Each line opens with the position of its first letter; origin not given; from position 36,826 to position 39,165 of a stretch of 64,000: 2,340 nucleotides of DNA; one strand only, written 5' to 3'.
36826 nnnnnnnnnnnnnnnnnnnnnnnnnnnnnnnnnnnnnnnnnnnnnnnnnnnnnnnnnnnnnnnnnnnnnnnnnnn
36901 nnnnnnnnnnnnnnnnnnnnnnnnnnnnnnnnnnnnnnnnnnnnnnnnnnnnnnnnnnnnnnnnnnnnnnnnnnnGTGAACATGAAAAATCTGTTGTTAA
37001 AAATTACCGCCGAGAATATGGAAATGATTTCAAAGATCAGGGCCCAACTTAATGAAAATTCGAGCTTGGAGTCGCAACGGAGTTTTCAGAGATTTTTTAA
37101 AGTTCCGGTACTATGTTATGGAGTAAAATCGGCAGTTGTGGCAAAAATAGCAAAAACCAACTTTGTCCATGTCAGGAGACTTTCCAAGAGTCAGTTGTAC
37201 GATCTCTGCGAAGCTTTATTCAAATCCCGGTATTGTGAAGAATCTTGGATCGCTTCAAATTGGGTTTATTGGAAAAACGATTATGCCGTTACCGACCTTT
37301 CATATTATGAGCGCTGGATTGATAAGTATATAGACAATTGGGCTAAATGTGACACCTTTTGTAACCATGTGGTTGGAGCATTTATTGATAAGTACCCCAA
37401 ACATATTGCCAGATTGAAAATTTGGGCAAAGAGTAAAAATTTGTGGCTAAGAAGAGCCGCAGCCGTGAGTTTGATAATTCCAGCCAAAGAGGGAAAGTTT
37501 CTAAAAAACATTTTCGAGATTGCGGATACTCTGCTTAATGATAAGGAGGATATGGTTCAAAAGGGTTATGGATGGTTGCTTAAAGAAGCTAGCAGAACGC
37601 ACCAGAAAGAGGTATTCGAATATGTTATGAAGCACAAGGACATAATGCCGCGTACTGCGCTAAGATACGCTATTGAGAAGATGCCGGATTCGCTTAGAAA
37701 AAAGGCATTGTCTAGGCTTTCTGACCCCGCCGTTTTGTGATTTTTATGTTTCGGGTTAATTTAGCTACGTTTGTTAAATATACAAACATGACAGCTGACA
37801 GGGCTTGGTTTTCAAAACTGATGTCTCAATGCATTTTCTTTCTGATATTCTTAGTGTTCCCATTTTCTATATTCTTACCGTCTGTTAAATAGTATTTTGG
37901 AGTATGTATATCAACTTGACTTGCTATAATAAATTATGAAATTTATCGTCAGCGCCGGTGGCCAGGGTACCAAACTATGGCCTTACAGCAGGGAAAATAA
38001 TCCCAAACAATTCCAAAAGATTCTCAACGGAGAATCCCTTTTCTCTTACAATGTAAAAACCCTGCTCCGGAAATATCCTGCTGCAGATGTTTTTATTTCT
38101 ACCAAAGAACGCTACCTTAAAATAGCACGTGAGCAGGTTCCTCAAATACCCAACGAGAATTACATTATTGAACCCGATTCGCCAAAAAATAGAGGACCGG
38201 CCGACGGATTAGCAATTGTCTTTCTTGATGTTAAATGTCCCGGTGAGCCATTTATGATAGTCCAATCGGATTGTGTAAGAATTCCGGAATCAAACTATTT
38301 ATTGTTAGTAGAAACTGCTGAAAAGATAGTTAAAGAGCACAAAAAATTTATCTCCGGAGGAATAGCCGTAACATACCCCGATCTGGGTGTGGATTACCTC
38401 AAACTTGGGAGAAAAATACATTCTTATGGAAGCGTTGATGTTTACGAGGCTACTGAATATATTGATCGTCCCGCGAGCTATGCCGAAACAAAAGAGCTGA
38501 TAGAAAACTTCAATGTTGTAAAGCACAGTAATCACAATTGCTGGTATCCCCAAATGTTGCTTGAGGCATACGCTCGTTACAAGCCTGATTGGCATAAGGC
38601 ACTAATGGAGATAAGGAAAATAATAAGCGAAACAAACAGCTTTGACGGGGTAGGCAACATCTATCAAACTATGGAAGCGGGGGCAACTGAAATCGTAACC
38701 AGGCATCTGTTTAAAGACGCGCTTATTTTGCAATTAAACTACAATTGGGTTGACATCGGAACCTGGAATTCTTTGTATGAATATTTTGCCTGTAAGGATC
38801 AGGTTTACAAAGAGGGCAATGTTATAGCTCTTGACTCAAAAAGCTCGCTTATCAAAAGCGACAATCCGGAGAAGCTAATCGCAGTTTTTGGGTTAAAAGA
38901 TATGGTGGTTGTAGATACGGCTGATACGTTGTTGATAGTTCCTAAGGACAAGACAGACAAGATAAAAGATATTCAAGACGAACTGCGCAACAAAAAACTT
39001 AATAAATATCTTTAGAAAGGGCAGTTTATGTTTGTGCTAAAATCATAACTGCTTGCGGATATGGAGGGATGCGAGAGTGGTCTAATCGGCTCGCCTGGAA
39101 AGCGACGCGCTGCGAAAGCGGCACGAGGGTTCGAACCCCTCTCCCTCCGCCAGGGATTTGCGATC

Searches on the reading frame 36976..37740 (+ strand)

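Call 20: search_protein_families(library=pfam, proteins=[window:36976-37740:+], max_evalue=0.0001)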
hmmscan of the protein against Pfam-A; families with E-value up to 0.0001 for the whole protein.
window:36976-37740:+ (254 aa): 1 family
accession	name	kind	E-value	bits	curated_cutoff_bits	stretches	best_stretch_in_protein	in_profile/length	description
PF08713.17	DNA_alkylation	-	9.1e-61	205.7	21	1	21-236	1-213/213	DNA alkylation repair enzyme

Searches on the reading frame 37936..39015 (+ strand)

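Call 20: search_protein_families(library=pfam, proteins=[window:37936-39015:+], max_evalue=0.0001)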
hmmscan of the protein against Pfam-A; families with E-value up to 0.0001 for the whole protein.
window:37936-39015:+ (359 aa): 2 families
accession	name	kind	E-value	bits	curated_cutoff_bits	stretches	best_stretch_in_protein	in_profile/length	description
PF22640.1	ManC_GMP_beta-helix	-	2.6e-17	62.9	27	1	294-350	1-55/55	MannoseP isomerase/GMP-like beta-helix domain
PF00483.29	NTP_transferase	-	6.1e-13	49.4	21.2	1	4-115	3-113/245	Nucleotidyl transferase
